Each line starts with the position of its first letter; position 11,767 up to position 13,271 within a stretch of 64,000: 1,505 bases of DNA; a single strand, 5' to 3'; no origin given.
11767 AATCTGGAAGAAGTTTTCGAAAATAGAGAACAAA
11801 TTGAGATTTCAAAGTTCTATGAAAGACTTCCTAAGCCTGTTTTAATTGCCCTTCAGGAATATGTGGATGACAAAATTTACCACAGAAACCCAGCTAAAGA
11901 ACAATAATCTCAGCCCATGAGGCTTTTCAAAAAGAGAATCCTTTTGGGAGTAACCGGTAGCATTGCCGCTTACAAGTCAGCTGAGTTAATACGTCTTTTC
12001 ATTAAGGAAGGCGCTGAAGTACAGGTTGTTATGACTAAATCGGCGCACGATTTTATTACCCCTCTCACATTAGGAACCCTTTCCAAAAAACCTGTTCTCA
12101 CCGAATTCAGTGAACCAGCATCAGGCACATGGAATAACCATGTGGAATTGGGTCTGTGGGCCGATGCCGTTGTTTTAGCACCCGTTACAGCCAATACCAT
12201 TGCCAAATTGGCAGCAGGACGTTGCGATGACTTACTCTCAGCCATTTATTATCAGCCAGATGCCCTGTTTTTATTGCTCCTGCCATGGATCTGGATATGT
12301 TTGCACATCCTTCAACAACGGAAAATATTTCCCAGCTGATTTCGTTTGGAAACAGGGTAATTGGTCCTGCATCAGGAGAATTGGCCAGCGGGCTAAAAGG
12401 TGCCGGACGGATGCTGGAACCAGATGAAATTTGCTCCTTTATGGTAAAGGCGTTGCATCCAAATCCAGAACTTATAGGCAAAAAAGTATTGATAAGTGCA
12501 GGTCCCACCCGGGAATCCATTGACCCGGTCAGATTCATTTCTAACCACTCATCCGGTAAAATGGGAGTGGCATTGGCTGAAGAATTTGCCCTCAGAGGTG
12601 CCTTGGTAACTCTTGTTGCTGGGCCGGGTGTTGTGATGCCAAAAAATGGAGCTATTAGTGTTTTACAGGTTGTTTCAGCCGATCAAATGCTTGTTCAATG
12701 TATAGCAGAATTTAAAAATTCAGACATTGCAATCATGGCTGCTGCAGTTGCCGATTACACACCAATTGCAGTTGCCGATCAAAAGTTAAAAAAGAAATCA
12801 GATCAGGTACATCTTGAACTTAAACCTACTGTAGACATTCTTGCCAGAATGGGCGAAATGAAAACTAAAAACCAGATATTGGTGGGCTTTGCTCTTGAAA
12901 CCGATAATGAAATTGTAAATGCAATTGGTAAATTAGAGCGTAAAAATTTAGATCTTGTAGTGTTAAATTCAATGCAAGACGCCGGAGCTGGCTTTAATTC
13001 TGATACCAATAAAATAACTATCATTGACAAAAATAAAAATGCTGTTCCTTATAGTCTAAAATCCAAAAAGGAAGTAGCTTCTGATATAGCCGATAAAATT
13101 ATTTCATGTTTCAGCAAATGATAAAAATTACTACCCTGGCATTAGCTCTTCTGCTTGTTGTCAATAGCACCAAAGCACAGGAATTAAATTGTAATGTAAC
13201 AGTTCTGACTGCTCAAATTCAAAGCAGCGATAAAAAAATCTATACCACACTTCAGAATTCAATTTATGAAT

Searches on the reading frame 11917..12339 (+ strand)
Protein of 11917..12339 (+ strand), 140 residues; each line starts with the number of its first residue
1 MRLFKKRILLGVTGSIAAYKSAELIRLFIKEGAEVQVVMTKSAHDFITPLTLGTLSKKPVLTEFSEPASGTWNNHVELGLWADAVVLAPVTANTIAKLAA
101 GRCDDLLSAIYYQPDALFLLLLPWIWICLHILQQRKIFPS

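Call 9: search_protein_families(library=pfam, proteins=[window:11917-12339:+], max_evalue=0.001)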
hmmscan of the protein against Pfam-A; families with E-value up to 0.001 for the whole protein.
window:11917-12339:+ (140 aa): 1 family
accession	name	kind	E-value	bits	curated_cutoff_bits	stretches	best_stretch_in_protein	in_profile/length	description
PF02441.25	Flavoprotein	-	1.6e-26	93.2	22.7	1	6-107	1-86/162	Flavoprotein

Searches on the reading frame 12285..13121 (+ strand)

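Call 9: search_protein_families(library=pfam, proteins=[window:12285-13121:+], max_evalue=0.001)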
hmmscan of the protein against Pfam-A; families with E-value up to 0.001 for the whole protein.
window:12285-13121:+ (278 aa): 1 family
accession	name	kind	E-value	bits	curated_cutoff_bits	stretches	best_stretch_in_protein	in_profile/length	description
PF04127.22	DFP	-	7.9e-69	231.6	22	1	65-247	3-186/186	DNA/pantothenate metabolism flavoprotein C-terminal domain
